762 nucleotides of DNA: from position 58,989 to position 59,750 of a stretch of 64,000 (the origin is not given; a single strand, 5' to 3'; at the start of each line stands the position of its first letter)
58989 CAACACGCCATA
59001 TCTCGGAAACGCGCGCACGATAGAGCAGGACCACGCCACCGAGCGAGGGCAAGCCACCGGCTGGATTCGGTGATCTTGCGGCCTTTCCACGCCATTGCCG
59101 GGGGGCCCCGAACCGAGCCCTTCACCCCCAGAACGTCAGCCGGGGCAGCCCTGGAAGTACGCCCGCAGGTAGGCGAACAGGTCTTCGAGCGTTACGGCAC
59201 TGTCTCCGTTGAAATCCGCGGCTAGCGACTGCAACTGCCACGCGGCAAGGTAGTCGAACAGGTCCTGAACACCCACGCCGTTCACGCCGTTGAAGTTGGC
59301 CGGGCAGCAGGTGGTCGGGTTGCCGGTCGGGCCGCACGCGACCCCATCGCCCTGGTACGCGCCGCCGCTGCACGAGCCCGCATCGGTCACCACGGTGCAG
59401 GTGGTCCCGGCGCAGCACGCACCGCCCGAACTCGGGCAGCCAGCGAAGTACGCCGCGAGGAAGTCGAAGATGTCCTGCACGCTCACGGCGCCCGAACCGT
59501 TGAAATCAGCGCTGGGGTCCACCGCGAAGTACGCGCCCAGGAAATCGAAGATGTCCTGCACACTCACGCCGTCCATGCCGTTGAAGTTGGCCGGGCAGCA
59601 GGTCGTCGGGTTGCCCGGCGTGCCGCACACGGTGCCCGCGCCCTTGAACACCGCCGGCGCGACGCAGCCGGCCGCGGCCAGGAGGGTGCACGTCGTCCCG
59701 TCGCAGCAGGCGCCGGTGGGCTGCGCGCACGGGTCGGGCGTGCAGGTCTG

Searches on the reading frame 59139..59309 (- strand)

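Call 11: search_protein_families(library=pfam, proteins=[window:59139-59309:-], max_evalue=10)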
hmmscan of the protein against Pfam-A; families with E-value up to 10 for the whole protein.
seq(57 aa): 1 family
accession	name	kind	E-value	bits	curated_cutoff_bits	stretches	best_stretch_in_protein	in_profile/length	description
PF13405.12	EF-hand_6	-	0.15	12.3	25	1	31-50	9-28/30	EF-hand domain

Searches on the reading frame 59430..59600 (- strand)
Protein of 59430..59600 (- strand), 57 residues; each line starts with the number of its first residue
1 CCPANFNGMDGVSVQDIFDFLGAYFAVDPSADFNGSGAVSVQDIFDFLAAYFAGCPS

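Call 11: search_protein_families(library=pfam, proteins=[window:59430-59600:-], max_evalue=10)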
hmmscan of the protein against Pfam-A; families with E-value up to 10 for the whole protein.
seq(57 aa): 4 families
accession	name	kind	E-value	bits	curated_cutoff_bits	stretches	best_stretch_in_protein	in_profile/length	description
PF10309.14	NCBP3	-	0.047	14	28.9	1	6-28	8-30/59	Nuclear cap-binding protein subunit 3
PF10559.14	Plug_translocon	-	0.07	13.4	22.1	1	40-54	18-32/35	Plug domain of Sec61p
PF13405.12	EF-hand_6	-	0.081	13.2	25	1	32-50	10-28/30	EF-hand domain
PF08109.16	Antimicrobial14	-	0.13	12.8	22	0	41-54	6-19/31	Lactocin 705 family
